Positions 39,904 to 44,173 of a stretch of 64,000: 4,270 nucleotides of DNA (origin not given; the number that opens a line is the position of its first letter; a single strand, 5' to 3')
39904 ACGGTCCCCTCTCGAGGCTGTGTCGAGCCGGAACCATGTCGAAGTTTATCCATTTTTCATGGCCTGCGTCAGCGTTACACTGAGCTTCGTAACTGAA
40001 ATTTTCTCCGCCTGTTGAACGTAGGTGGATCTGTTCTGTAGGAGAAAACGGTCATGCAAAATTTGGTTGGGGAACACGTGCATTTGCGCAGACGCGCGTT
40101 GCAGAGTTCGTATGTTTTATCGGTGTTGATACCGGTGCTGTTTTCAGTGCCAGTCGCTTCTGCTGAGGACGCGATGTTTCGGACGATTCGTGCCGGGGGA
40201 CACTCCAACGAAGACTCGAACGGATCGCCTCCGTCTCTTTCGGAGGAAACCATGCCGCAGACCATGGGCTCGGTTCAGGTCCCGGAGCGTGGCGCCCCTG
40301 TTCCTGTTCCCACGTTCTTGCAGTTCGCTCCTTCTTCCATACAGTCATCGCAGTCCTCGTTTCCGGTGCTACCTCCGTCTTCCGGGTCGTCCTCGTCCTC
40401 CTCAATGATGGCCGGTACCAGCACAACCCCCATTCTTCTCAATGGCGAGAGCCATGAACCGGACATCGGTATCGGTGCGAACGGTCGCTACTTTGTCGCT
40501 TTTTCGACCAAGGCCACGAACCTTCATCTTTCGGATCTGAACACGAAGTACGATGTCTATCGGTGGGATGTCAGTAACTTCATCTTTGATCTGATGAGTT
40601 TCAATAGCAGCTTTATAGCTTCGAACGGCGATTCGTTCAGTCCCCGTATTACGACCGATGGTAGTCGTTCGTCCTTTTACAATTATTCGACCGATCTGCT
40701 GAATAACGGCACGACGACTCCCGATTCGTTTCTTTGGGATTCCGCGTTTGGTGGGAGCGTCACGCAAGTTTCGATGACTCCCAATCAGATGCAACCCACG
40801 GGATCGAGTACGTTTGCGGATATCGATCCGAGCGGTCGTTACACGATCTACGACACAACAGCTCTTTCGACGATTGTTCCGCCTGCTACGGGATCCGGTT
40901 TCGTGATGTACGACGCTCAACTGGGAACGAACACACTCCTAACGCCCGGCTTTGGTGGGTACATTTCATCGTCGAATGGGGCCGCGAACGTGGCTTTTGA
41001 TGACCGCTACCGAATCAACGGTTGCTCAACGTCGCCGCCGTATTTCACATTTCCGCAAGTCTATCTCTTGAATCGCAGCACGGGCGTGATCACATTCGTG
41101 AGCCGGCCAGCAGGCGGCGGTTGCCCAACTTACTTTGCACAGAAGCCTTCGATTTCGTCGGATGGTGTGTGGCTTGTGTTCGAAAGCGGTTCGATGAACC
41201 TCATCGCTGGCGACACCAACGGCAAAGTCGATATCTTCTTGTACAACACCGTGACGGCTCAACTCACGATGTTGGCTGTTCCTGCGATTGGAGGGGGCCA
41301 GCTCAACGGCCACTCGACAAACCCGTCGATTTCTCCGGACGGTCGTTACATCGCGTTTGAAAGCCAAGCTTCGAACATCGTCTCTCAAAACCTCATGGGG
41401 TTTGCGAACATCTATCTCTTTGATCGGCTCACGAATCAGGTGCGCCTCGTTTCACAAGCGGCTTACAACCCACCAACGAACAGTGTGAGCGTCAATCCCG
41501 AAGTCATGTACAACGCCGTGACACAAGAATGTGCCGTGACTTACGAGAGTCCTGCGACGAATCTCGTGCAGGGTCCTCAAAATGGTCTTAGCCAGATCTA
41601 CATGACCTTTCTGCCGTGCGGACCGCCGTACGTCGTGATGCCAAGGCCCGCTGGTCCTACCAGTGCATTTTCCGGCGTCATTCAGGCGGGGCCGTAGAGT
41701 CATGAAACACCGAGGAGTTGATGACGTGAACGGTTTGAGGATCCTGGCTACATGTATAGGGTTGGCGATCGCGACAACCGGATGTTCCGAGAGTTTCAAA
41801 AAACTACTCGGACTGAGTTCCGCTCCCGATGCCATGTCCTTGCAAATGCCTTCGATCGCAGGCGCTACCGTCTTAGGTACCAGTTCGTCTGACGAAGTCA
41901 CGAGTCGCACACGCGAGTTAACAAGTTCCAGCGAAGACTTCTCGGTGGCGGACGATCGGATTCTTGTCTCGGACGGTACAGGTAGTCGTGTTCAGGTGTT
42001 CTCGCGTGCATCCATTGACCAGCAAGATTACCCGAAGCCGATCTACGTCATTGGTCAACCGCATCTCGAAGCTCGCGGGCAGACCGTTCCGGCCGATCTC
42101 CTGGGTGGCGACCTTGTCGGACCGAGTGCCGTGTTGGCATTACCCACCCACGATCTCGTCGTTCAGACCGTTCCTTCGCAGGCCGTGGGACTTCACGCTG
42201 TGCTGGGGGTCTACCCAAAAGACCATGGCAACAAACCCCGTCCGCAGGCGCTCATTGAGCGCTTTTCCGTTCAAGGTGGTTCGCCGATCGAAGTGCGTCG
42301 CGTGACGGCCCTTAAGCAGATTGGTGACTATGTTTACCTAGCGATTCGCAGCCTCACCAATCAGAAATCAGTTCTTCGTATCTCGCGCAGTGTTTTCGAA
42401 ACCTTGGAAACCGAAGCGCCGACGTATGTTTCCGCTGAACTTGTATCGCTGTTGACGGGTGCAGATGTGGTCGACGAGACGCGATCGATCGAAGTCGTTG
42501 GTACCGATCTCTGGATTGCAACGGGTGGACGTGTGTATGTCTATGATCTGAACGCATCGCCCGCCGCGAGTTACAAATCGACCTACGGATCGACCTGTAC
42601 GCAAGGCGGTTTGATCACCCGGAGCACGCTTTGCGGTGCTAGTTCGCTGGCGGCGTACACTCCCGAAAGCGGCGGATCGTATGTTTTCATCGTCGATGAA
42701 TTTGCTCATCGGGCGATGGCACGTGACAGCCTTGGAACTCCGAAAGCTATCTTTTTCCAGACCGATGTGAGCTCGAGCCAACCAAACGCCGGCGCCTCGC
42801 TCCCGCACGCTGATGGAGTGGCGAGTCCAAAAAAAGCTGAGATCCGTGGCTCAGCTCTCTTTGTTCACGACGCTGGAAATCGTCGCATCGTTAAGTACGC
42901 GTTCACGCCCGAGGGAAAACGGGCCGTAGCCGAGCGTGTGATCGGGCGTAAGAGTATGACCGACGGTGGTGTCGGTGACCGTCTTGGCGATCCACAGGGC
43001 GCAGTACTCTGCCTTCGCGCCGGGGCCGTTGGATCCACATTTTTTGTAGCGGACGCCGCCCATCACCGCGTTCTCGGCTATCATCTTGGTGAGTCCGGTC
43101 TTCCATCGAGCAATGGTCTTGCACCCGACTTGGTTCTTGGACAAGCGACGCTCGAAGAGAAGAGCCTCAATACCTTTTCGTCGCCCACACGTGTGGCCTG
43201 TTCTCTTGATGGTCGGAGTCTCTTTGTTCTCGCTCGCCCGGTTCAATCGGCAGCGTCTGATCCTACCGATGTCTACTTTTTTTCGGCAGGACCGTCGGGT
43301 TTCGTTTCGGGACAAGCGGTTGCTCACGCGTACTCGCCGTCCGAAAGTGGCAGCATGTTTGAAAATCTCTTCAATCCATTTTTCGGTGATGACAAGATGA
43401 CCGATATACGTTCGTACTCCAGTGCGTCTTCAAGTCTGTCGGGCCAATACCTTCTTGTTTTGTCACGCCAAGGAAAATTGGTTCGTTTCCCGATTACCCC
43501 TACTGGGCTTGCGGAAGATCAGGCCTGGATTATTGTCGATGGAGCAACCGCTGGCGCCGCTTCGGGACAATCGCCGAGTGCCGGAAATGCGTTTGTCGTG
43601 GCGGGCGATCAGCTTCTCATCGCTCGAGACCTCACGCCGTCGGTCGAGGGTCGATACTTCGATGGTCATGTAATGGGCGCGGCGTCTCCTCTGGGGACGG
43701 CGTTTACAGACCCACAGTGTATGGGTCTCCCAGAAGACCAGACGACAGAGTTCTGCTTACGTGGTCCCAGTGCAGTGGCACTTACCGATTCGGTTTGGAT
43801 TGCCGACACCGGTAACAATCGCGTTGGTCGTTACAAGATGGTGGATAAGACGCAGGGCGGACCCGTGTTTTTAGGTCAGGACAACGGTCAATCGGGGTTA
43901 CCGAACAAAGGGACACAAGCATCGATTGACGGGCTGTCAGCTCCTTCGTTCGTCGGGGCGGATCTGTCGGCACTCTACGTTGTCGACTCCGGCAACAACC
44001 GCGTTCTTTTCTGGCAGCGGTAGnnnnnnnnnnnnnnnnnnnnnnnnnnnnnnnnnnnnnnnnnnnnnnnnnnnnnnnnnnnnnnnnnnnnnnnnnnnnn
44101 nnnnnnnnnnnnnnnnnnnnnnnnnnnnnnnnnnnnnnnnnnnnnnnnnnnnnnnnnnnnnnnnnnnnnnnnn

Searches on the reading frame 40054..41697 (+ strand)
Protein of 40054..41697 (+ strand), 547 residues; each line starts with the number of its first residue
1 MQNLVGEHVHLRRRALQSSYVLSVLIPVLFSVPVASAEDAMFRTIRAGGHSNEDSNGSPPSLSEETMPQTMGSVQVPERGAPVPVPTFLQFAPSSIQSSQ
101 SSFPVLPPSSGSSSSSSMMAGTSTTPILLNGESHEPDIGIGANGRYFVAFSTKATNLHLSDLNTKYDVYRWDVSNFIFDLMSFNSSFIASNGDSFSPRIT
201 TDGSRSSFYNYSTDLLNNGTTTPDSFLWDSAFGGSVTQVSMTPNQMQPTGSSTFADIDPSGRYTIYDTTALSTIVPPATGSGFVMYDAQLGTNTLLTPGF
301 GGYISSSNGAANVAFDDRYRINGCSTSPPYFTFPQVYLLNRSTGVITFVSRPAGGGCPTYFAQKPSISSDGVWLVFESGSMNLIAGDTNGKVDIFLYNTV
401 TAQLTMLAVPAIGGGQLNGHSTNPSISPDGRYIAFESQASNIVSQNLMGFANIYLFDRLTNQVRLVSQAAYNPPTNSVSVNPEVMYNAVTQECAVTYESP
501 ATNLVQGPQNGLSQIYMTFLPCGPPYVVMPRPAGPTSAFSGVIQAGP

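Call 15: search_protein_families(library=pfam, proteins=[window:40054-41697:+], max_evalue=0.001)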
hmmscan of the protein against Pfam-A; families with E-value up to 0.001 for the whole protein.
window:40054-41697:+ (547 aa): 1 family
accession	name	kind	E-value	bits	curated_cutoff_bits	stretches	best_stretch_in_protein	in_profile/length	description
PF07676.18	PD40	-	1.8e-09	37.8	20.9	1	418-439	8-29/38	WD40-like Beta Propeller Repeat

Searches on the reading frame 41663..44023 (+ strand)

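Call 15: search_protein_families(library=pfam, proteins=[window:41663-44023:+], max_evalue=0.001)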
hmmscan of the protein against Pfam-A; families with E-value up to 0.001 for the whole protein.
window:41663-44023:+ (786 aa): 1 family
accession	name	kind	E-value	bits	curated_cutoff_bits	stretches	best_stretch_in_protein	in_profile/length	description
PF01436.27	NHL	-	7.6e-10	38.8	20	0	699-724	1-28/28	NHL repeat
